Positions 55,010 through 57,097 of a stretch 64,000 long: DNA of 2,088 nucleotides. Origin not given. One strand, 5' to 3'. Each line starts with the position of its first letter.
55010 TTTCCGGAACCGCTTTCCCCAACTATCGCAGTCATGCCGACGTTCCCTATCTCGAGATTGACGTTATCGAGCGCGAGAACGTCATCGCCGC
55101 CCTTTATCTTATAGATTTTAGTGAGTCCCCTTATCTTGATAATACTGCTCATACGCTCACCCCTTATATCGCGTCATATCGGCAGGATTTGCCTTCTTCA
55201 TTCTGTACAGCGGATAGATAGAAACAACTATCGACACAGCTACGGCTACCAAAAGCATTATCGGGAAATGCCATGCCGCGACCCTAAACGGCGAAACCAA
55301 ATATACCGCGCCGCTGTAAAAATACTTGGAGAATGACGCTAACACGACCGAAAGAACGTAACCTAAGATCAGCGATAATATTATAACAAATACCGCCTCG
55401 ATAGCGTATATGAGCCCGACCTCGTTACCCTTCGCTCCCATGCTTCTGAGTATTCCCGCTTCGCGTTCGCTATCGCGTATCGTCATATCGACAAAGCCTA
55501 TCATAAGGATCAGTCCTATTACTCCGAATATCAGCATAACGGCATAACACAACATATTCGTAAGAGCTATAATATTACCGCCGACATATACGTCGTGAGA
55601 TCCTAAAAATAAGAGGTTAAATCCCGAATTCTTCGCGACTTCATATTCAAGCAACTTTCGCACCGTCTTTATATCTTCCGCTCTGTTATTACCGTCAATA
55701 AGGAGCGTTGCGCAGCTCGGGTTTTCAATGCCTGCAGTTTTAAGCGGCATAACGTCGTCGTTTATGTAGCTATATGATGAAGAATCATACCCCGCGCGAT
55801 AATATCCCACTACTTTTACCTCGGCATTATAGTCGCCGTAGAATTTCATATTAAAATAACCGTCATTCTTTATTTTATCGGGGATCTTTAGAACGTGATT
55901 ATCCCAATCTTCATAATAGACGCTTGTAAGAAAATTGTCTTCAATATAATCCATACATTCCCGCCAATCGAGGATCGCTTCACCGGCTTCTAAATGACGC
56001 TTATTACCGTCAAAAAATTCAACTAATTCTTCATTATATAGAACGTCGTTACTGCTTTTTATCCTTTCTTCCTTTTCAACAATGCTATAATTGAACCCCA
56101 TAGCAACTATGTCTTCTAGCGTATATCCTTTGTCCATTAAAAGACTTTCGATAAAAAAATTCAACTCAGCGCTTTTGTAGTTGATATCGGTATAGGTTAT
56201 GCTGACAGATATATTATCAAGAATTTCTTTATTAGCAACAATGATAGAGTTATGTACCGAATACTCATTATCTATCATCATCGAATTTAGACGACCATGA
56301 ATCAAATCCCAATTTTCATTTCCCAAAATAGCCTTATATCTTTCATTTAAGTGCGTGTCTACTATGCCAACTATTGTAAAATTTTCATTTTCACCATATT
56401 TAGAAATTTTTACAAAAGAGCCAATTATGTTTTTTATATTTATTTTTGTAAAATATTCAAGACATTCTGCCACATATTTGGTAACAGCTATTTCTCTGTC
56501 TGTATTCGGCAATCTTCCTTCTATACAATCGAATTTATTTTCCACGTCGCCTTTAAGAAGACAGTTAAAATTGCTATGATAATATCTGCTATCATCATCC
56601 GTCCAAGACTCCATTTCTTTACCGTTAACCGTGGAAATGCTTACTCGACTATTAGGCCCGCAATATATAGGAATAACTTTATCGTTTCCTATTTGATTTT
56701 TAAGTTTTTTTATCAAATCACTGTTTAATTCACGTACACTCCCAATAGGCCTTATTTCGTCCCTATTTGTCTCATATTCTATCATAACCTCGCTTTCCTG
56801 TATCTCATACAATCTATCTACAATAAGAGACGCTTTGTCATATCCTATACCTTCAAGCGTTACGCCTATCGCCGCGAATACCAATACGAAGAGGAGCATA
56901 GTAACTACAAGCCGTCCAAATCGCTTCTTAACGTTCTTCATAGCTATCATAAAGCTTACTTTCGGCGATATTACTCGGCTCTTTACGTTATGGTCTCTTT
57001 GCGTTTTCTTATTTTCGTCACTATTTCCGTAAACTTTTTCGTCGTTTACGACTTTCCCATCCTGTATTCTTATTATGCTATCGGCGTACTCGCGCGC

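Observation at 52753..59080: Operon pairing a glycine-repeat (G-X-Y / GGN) secreted protein with two tandem MacB-type pumps that have oversized outer domains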

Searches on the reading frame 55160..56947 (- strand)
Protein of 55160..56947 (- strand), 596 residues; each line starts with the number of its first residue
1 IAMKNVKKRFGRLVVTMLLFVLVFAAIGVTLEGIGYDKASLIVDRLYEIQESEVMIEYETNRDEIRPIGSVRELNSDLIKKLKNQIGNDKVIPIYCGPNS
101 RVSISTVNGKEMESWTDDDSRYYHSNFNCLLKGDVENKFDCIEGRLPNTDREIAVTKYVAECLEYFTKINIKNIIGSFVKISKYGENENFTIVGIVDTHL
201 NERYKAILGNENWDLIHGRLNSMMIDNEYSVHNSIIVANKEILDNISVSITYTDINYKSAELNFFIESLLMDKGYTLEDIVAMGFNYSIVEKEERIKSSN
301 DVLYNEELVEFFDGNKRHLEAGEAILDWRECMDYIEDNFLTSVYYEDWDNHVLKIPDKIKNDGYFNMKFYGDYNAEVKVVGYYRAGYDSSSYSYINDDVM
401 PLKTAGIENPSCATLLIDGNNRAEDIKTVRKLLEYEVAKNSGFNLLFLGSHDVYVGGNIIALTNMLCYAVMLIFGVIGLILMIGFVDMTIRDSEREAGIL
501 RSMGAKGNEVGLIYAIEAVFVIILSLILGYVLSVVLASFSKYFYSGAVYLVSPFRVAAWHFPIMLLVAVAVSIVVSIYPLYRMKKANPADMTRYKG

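Call 21: find_homologous_proteins(query=window:55160-56947:-, max_evalue=0.001)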
Query window:55160-56947:- (596 aa): 2 proteins with E <= 0.001 among 8000 candidates.
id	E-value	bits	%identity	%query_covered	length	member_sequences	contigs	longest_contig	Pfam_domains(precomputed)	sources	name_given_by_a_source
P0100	0.0e+0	1311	99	100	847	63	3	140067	PF02687.28,PF00005.34,PF02463.26,PF13304.13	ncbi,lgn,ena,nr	ncbi:MAG: ABC transporter ATP-binding protein/permease [Clostridia bacterium]|nr:ABC transporter ATP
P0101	4.0e-292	988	76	100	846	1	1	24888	PF02687.28,PF00005.34,PF02463.26,PF13304.13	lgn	-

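Call 25: find_homologous_proteins(query=A1, max_evalue=0.001)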
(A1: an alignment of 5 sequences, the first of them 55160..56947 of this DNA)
Query A1 (5 sequences) (596 aa, profile of the alignment): 19 proteins with E <= 0.001 among 8000 candidates.
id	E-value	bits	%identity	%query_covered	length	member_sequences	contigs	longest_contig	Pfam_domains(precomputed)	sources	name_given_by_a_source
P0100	5.1e-262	889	99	100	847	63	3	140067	PF02687.28,PF00005.34,PF02463.26,PF13304.13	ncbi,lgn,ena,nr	ncbi:MAG: ABC transporter ATP-binding protein/permease [Clostridia bacterium]|nr:ABC transporter ATP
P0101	3.6e-206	704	76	100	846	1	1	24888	PF02687.28,PF00005.34,PF02463.26,PF13304.13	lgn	-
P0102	1.0e-124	435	96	47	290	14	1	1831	PF02687.28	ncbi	-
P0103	1.1e-15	76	26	20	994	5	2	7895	PF02687.28,PF00005.34,PF02463.26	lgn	-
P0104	9.2e-14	69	23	22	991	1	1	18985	PF02687.28,PF00005.34,PF02463.26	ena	-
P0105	3.4e-12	64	21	99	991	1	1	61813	PF02687.28,PF00005.34,PF02463.26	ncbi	-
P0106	7.0e-12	63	24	42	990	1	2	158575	PF02687.28,PF00005.34,PF02463.26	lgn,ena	-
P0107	3.5e-11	61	20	23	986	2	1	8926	PF02687.28,PF00005.34,PF02463.26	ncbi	-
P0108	4.3e-11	60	20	19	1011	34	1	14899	PF02687.28,PF12704.15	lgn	-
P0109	5.3e-10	57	23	24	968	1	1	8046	PF02687.28,PF12704.15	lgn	-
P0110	6.8e-10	56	25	13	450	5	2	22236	PF02687.28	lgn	-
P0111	4.2e-6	44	26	12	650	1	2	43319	PF02687.28,PF00005.34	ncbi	-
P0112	5.0e-6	44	28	21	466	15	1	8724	PF02687.28,PF12704.15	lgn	-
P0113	5.7e-5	40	27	22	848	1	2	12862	PF02687.28,PF12704.15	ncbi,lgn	-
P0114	6.0e-5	40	18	23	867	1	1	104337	PF02687.28,PF00005.34,PF13304.13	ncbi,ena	-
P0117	7.1e-4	37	21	22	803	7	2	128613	PF02687.28,PF00005.34,PF02463.26,PF13304.13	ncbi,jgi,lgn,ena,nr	ncbi:MAG TPA: ABC transporter ATP-binding protein/permease [Clostridia bacterium]|nr:ABC transporter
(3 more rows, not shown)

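Call 26: find_related_loci(query=A1, collection=genome_contigs, flank=10000)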
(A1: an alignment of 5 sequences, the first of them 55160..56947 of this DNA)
Query A1 (596 aa) in genome_contigs; peptide patterns used: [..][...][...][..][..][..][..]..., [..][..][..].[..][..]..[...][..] (x = any residue, [..] = any of these).
129 stretches matched a pattern; 13 encode a relative of the query (tblastn E <= 1e-3); 13 distinct loci.
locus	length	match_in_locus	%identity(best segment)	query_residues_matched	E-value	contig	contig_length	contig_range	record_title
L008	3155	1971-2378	25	459-593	4e-11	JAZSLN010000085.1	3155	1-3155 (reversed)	MAG: Eubacteriales bacterium isolate T1900044557_TS20190023.MAGScoT_cleanbin_000109 SGB_321_k141_3947462, whole genome s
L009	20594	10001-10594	27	12-237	6e-10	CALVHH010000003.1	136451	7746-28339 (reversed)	MAG: uncultured Clostridia bacterium isolate BRZ_A__bin90 genome assembly, contig: BRZ_A__NODE_180_length_136451_cov_7.2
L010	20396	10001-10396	30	459-590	4e-10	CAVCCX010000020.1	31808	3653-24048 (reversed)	Bacteroides uniformis isolate H07666-L1_cleanbin_000019 genome assembly, contig: Spades_H07666-L1_contig_780, whole geno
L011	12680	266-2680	24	1-590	3e-9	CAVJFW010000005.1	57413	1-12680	bacterium isolate H07616-L1_cleanbin_000037 genome assembly, contig: Spades_H07616-L1_contig_260, whole genome shotgun s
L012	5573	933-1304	26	469-593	3e-8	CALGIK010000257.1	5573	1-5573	MAG TPA_asm: uncultured Clostridia bacterium isolate SRR1561999_bin.146_CONCOCT_v1.1_MAG genome assembly, contig: ERZ724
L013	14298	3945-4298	28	474-590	4e-8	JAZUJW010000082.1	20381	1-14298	MAG: Oscillospiraceae bacterium isolate T1900045250_TH20190020.MAGScoT_cleanbin_000013 SGB_5760_k141_1023459, whole geno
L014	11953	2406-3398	24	1-337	5e-8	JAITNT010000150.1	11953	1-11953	MAG: Clostridiales bacterium isolate Po218_bin30 k119_5226495, whole genome shotgun sequence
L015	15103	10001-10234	32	459-537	2e-7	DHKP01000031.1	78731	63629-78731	MAG TPA_asm: Bacillales bacterium UBA4691 UBA4691_contig_3443, whole genome shotgun sequence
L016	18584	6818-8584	23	1-593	9e-18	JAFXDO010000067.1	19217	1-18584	MAG: Clostridia bacterium isolate RGIG6318 Sheep_Rectum-3__c1079562, whole genome shotgun sequence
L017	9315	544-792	40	139-215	2e-6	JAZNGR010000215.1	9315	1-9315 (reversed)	MAG: Eubacteriales bacterium isolate T1900044701_TS20190167.MAGScoT_cleanbin_000007 SGB_1799_k141_1147712, whole genome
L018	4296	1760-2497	25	6-232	2e-6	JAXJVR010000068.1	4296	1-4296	MAG: Acutalibacteraceae bacterium isolate DOME_MAG_5790 5790_C0402_k141_287905, whole genome shotgun sequence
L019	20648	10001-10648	25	1-207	4e-5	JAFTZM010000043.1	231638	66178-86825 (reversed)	MAG: Clostridia bacterium isolate RGIG4291 Roe_deer_Colon.Co__c2251661, whole genome shotgun sequence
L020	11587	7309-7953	26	1-207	2e-4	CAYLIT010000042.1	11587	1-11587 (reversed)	MAG TPA_asm: uncultured Eubacteriales bacterium isolate SRP315200_co1_65 genome assembly, contig: NODE_12124_length_1158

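Call 36: find_encoding_contigs(protein=P0105, flank=10000, max_places=1)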
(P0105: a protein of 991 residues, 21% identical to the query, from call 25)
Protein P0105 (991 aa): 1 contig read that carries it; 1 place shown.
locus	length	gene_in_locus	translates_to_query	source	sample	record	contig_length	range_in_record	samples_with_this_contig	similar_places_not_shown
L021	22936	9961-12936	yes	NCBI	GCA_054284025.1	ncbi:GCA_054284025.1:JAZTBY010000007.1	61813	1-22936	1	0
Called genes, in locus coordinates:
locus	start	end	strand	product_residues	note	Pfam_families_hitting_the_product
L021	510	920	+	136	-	-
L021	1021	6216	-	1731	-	-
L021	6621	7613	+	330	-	PF14397:ATPgrasp_ST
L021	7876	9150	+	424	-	PF03313:SDH_alpha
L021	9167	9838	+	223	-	PF04140:ICMT, PF04191:PEMT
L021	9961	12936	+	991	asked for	PF00005:ABC_tran, PF02463:SMC_N (weak), PF02687:FtsX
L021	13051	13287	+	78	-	-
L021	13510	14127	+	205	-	PF06161:DUF975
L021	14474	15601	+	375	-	PF13477:Glyco_trans_4_2, PF13439:Glyco_transf_4, PF13579:Glyco_trans_4_4, PF00534:Glycos_transf_1, PF13692:Glyco_trans_1_4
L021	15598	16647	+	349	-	PF13439:Glyco_transf_4 (weak), PF13579:Glyco_trans_4_4 (weak), PF00534:Glycos_transf_1, PF13692:Glyco_trans_1_4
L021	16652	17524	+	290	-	PF14305:ATPgrasp_TupA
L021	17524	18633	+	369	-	PF14397:ATPgrasp_ST, PF14398:ATPgrasp_YheCD (faint)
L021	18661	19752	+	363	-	PF13439:Glyco_transf_4, PF20706:GT4-conflict, PF00534:Glycos_transf_1, PF13692:Glyco_trans_1_4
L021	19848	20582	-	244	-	PF14808:TMEM164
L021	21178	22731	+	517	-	PF12072:RNase_Y_N, PF01966:HD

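Call 37: find_encoding_contigs(protein=P0117, flank=10000, max_places=1)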
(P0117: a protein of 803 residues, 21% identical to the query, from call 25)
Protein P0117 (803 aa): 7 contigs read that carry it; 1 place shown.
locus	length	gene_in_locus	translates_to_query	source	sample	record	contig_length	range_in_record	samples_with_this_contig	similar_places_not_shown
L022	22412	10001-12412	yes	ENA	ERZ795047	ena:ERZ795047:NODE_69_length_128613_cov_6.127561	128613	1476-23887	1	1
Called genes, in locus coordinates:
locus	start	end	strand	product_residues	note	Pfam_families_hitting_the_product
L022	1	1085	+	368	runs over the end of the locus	PF01702:TGT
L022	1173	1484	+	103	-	PF02699:YajC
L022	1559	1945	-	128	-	PF12670:DUF3792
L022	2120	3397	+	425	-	PF21760:SecD_1st, PF22599:SecDF_P1_head, PF18949:DUF5693 (faint), PF02355:SecD_SecF_C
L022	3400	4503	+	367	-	PF02355:SecD_SecF_C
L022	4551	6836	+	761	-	PF01368:DHH, PF02272:DHHA1, PF17768:RecJ_OB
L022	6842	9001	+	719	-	PF13328:HD_4, PF01966:HD, PF04607:RelA_SpoT, PF02824:TGS, PF19296:RelA_AH, PF28438:RelA_RIS, PF01842:ACT (weak), PF13291:ACT_4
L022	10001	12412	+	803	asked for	PF00005:ABC_tran, PF02463:SMC_N (weak), PF13304:AAA_21 (faint), PF02687:FtsX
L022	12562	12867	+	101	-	PF01740:STAS, PF13466:STAS_2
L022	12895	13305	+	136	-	PF13581:HATPase_c_2, PF02518:HATPase_c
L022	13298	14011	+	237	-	PF07638:Sigma70_ECF (faint), PF04542:Sigma70_r2, PF04539:Sigma70_r3 (faint), PF01381:HTH_3 (faint), PF04545:Sigma70_r4, PF08281:Sigma70_r4_2 (weak)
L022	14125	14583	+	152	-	PF03862:SpoVAC_SpoVAEB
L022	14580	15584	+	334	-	PF07451:SpoVAD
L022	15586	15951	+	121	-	PF03862:SpoVAC_SpoVAEB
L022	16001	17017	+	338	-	PF01321:Creatinase_N, PF00557:Peptidase_M24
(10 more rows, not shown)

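Call 55: predict_structure(alignment_id=A3)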
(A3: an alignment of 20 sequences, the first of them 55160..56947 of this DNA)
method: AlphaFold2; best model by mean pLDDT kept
length: 596 residues; sequences in the alignment: 20
mean_pLDDT: 52.9   pTM: 0.39
mean pLDDT of the five models: 52.9, 51.6, 49.1, 47.5, 45.0
residues with pLDDT >= 90: 5; 70-90: 172; 50-70: 104; < 50: 315
segments of 3 or more residues with pLDDT < 50: 37-74, 91-127, 182-186, 206-211, 213-231, 244-424, 435-451, 548-552
pLDDT, mean of each block of 10 residues (from residue 1): 66 81 84 54 42 39 34 51 58 41 27 28 40 74 84 75 55 66 51 77 49 43 40 65 45 25 25 30 28 40 35 27 28 30 29 34 35 36 38 35 27 41 50 47 40 58 77 84 78 76 81 81 89 82 56 59 85 83 78 65
secondary structure, 60 per line:
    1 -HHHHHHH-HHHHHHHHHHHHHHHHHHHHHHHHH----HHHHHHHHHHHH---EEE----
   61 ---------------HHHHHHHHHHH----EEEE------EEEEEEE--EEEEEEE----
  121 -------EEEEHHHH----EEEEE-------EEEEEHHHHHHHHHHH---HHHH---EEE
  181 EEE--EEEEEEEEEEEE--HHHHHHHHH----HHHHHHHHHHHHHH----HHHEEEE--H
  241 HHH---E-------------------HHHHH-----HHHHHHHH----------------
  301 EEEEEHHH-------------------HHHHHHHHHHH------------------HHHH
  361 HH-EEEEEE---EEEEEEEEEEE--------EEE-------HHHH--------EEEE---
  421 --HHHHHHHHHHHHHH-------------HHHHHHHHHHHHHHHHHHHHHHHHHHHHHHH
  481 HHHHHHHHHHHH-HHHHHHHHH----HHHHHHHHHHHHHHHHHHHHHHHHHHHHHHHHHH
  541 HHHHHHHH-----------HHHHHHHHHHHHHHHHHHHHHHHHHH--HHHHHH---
elements in order: H2-8 H10-34 H39-50 E54-56 H76-86 E91-94 E101-107 E110-116 E128-131 H132-135 E140-144 E152-156 H157-167 H171-174 E178-183 E186-197 H200-208 H213-226 E234-237 H240-243 H267-271 H277-284 E301-305 H328-338 H357-362 E364-369 E373-383 E392-394 H402-405 E414-417 H423-436 H450-492 H494-502 H507-548 H560-585 H588-593

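Call 59: fold_search(model_id=the predicted structure, library=pdb)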
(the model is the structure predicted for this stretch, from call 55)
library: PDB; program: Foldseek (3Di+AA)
matches with E <= 10: 88; with E <= 0.001: 21
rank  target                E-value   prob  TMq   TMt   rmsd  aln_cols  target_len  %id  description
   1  5xu1_M                1.7e-08  1.00  0.30  0.43  14.5       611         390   10  Structure of a non-canonical ABC transporter from Streptococcus pneumoniae R6 (released 2018-01-24)
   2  5xu1_S                2.1e-07  1.00  0.28  0.42  14.7       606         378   10  Structure of a non-canonical ABC transporter from Streptococcus pneumoniae R6 (released 2018-01-24)
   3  5nik_J                6.3e-07  1.00  0.33  0.32  12.5       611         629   11  Structure of the MacAB-TolC ABC-type tripartite multidrug efflux pump (released 2017-05-24)
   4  5gko_A                8.2e-07  1.00  0.33  0.31  13.6       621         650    9  Crystal structure of tripartite-type ABC transporter, MacB from Acinetobacter baumannii (released 2017-11-15)
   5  5lil_A                3.4e-06  1.00  0.28  0.27  13.7       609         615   11  Structure of Aggregatibacter actinomycetemcomitans MacB bound to ATPyS (P21) (released 2017-11-15)
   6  9o9x_C                3.6e-06  1.00  0.31  0.40  15.4       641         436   11  ytrEF nucleotide-free conformation (released 2025-10-15)
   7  9rld_E                7.8e-06  1.00  0.28  0.38  13.2       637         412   10  LolCDE complex with Lpp lipoprotein (released 2026-01-21)
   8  5lj7_B                1.0e-05  1.00  0.27  0.27  13.8       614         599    9  Structure of Aggregatibacter actinomycetemcomitans MacB bound to ATP (P21) (released 2017-11-15)
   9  5lil_B                1.5e-05  1.00  0.27  0.26  14.0       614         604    9  Structure of Aggregatibacter actinomycetemcomitans MacB bound to ATPyS (P21) (released 2017-11-15)
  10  9rlc_E                2.2e-05  1.00  0.30  0.40  13.1       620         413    9  LolCDE complex with Lpp lipoprotein (released 2026-01-21)
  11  5lj6                  2.8e-05  1.00  0.26  0.26  16.8       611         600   10  Structure of Aggregatibacter actinomycetemcomitans MacB bound to ATPyS (P6522) (released 2017-11-15)
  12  9gvk_C                7.9e-05  1.00  0.21  0.31  12.1       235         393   14  Cryo-EM structure of endogenous ATP-bound LolCDE with LolD-E171Q mutations in nanodiscs (released 2025-01-08)
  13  7arh_E                1.2e-04  1.00  0.23  0.31  13.5       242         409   17  LolCDE in complex with lipoprotein (released 2021-04-07)
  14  5lj7_A                1.3e-04  1.00  0.28  0.28  12.6       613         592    9  Structure of Aggregatibacter actinomycetemcomitans MacB bound to ATP (P21) (released 2017-11-15)
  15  7v8i_E                1.4e-04  1.00  0.19  0.26   9.8       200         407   18  LolCD(E171Q)E with bound AMPPNP in nanodiscs (released 2022-08-31)
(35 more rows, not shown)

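Call 60: find_related_loci(query=A1, collection=metagenome_contigs, flank=10000)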
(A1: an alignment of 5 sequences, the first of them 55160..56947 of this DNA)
Query A1 (596 aa) in metagenome_contigs; peptide patterns used: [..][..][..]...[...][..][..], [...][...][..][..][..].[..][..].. (x = any residue, [..] = any of these).
353 stretches matched a pattern; 8 encode a relative of the query (tblastn E <= 1e-3); 8 distinct loci.
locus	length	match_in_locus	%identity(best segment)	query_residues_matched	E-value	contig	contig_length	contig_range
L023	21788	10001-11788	100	1-596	0e+0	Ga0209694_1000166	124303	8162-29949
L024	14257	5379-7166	99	1-596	0e+0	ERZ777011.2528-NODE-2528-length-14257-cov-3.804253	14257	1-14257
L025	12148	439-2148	30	1-593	2e-12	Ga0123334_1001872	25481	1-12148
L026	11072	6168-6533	30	472-593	2e-12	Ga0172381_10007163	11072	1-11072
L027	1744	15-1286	24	136-533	2e-11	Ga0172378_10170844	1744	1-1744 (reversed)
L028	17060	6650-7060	23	458-593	7e-10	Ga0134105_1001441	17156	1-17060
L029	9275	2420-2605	35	144-199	1e-5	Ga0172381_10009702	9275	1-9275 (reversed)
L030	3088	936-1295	21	472-590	3e-5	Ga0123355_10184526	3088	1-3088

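Call 61: find_encoding_contigs(protein=P0101, flank=10000, max_places=2)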
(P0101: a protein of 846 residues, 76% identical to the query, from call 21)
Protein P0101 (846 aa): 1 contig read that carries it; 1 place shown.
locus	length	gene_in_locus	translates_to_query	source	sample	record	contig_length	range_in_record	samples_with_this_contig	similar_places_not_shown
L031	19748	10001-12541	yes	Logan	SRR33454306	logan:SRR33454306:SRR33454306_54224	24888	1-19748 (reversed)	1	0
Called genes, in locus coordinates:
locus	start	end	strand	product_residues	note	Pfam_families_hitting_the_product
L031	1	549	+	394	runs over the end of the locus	PF02156:Glyco_hydro_26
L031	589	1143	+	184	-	PF00293:NUDIX, PF14815:NUDIX_4 (faint)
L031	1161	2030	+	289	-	PF00149:Metallophos, PF12850:Metallophos_2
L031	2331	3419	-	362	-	-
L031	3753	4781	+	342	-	PF12706:Lactamase_B_2 (weak)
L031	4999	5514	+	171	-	PF10881:DUF2726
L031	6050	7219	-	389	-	PF07969:Amidohydro_3 (faint), PF01979:Amidohydro_1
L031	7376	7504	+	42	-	-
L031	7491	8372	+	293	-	PF01522:Polysacc_deac_1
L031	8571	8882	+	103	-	PF01035:DNA_binding_1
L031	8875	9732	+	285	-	PF00849:PseudoU_synth_2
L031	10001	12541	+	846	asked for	PF00005:ABC_tran, PF02463:SMC_N, PF13304:AAA_21 (faint), PF02687:FtsX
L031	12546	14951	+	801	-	PF00005:ABC_tran, PF02463:SMC_N, PF13175:AAA_15 (weak), PF13476:AAA_23 (weak), PF13555:AAA_29 (weak), PF13304:AAA_21 (faint)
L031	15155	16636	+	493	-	PF08903:DUF1846, PF20921:DUF1846_C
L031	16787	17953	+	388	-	PF13793:Pribosyltran_N, PF00156:Pribosyltran, PF14572:Pribosyl_synth (weak)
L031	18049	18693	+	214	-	PF13483:Lactamase_B_3, PF12706:Lactamase_B_2 (faint)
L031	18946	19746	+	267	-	?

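Call 83: find_encoding_contigs(protein=P0106, flank=10000, max_places=1)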
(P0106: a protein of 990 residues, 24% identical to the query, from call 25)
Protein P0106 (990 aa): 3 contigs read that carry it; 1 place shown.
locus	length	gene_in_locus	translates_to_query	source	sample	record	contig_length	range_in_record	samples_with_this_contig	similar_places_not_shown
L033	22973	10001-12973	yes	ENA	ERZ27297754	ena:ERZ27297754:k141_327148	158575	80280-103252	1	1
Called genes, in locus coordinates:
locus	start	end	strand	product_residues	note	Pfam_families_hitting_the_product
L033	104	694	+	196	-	PF01928:CYTH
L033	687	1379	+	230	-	PF00929:RNase_T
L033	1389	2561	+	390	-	PF00155:Aminotran_1_2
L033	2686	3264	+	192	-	PF01726:LexA_DNA_bind, PF00717:Peptidase_S24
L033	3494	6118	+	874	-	PF01326:PPDK_N, PF00391:PEP-utilizers, PF02896:PEP-utilizers_C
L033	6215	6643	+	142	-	-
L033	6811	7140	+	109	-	-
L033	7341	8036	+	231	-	PF02517:Rce1-like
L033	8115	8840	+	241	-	PF00881:Nitroreductase, PF14512:TM1586_NiRdase (faint)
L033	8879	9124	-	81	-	-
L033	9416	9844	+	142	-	PF13328:HD_4 (weak)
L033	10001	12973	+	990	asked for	PF00005:ABC_tran, PF02463:SMC_N (weak), PF02687:FtsX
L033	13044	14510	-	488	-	PF02386:TrkH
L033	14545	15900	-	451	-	PF01488:Shikimate_DH (faint), PF02254:TrkA_N, PF13241:NAD_binding_7 (weak), PF13460:NAD_binding_10 (faint), PF22614:Slo-like_RCK (faint), PF02080:TrkA_C, PF02254:TrkA_N, PF02080:TrkA_C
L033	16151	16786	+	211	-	PF04263:TPK_catalytic, PF04265:TPK_B1_binding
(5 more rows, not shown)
